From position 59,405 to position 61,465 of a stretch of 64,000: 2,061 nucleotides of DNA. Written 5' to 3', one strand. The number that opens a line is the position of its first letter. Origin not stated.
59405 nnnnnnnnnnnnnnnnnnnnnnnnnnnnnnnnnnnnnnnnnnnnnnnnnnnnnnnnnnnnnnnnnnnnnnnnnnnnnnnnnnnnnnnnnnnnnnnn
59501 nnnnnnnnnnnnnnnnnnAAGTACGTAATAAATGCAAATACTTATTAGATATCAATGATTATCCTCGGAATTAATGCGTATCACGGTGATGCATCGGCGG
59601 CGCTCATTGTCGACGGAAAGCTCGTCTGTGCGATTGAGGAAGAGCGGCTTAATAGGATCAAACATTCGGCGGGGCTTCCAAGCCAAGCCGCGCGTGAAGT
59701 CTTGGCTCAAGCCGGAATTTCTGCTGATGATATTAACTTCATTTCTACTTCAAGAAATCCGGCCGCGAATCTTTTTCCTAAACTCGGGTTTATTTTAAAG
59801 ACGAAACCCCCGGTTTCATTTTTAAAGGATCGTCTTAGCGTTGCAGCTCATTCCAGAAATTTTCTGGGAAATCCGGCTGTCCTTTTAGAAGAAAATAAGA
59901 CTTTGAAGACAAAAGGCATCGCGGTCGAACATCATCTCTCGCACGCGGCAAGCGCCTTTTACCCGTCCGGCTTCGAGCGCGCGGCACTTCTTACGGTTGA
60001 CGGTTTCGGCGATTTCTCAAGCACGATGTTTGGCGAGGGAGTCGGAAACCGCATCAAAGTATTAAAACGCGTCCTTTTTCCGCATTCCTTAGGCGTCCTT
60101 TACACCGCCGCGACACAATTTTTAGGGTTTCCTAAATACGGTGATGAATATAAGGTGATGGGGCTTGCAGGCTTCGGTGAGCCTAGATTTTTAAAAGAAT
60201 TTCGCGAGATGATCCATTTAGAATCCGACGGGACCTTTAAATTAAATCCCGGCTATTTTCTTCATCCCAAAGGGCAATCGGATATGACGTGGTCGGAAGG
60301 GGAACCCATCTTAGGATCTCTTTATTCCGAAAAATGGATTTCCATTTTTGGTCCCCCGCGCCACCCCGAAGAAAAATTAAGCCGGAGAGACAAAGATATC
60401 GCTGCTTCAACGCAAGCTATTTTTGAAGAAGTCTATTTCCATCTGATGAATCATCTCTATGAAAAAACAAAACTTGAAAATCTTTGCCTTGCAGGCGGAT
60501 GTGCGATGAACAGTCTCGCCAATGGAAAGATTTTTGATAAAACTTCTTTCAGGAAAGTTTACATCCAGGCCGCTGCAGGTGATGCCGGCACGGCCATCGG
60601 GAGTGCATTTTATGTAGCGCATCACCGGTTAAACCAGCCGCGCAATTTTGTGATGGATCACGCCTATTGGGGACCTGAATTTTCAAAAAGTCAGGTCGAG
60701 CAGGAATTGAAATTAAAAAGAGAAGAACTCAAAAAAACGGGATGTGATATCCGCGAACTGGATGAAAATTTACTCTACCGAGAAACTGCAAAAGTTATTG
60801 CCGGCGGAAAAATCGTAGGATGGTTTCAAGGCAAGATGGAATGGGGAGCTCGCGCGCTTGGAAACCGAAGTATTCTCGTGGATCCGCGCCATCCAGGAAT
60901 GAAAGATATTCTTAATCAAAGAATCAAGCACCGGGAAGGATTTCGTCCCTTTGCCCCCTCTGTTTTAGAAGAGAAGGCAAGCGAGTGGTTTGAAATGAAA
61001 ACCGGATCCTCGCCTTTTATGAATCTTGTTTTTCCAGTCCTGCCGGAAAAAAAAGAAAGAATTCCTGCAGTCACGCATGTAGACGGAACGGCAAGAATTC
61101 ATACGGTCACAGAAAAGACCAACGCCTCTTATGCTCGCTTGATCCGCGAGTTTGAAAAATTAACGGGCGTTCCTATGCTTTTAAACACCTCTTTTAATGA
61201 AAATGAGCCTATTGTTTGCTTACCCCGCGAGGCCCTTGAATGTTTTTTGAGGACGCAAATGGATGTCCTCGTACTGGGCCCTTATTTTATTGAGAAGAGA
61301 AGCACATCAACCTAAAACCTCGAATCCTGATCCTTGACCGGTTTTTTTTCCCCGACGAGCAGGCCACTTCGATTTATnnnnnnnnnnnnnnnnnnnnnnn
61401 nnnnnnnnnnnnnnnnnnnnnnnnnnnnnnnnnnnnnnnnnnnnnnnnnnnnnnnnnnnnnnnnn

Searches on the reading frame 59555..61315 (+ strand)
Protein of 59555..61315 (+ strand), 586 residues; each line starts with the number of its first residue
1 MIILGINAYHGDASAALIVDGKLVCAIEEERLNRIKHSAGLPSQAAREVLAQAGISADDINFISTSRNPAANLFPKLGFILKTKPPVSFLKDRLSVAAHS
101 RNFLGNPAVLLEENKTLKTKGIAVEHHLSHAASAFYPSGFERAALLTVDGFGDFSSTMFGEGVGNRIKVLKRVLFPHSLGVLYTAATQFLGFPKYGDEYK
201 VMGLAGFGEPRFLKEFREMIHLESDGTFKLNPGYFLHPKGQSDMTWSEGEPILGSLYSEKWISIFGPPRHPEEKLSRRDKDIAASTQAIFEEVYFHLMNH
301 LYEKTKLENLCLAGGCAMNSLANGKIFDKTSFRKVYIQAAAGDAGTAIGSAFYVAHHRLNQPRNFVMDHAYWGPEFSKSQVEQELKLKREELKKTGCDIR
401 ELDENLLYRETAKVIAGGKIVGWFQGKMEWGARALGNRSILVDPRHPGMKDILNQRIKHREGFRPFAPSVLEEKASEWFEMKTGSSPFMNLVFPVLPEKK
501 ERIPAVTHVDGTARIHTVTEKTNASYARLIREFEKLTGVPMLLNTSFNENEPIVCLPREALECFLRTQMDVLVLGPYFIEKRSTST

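Call 72: search_protein_families(library=pfam, proteins=[window:59555-61315:+], max_evalue=0.00001)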
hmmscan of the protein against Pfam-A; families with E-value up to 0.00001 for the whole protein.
window:59555-61315:+ (586 aa): 2 families
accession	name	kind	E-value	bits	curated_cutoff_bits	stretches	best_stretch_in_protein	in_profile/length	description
PF16861.10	Carbam_trans_C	-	4.4e-71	238.3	27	1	412-581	1-170/170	Carbamoyltransferase C-terminus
PF02543.21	Carbam_trans_N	-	1e-57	196.6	24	1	3-351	2-345/346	Carbamoyltransferase N-terminus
